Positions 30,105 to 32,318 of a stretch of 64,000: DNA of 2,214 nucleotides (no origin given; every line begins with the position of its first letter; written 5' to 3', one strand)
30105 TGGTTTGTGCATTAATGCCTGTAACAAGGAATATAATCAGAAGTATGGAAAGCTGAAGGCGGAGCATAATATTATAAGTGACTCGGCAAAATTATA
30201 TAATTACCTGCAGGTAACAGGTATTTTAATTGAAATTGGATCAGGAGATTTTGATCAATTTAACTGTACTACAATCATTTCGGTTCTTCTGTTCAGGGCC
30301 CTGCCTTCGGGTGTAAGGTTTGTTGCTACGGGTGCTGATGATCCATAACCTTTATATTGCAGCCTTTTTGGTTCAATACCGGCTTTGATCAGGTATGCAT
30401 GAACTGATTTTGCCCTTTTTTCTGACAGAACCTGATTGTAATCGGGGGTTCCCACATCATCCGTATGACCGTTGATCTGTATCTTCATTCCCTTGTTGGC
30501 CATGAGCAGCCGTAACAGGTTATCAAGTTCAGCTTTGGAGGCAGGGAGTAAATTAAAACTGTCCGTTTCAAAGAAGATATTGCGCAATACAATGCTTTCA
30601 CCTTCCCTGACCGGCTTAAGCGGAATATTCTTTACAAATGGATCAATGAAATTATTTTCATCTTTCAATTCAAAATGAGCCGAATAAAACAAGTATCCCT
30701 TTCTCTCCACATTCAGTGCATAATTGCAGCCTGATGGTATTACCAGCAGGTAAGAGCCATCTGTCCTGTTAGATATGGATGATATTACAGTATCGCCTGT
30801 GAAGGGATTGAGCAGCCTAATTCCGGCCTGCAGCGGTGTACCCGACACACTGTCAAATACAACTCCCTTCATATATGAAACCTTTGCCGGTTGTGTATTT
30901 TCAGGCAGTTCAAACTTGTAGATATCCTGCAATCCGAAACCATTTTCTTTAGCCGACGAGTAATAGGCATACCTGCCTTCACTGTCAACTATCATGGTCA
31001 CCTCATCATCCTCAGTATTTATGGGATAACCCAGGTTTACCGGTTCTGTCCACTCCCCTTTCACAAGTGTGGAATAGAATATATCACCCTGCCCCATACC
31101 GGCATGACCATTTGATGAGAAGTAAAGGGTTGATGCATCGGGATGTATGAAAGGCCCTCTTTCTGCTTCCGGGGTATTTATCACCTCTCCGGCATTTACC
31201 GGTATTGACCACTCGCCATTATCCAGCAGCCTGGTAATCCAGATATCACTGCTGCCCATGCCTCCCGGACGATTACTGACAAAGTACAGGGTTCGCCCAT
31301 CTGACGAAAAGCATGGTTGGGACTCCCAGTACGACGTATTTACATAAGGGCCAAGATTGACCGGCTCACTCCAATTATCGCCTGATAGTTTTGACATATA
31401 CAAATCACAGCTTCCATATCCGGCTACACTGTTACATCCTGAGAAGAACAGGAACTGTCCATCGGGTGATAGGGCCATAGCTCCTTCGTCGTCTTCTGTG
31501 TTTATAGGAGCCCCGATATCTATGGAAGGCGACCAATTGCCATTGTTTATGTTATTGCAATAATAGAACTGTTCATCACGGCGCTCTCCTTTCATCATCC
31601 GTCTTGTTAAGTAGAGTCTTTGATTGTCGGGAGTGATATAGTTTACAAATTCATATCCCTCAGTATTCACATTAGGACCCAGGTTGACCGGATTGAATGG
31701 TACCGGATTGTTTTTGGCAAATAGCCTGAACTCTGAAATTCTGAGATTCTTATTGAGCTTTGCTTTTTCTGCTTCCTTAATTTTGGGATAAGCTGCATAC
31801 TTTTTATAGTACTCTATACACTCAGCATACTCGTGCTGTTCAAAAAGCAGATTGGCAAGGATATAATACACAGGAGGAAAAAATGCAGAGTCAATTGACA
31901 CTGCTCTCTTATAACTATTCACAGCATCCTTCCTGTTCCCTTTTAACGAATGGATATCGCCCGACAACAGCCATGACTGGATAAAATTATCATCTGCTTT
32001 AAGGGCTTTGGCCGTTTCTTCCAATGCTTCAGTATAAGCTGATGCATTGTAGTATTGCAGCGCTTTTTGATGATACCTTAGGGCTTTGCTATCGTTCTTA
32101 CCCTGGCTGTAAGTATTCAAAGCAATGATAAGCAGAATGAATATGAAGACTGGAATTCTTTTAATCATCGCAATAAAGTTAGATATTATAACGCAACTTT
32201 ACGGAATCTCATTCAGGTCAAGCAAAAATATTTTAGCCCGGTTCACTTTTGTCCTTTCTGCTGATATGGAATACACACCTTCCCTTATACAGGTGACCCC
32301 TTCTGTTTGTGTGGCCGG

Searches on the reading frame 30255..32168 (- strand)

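Call 79: search_protein_families(library=pfam, max_evalue=1e-8, proteins=[window:30255-32168:-])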
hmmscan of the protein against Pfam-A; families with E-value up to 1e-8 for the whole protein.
window:30255-32168:- (637 aa): 2 families
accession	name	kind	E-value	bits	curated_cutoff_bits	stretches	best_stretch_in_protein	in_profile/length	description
PF00691.25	OmpA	-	2.1e-24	86.1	27.2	1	532-627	1-98/98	OmpA family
PF07676.18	PD40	-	4.1e-22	78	20.9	0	272-311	1-38/38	WD40-like Beta Propeller Repeat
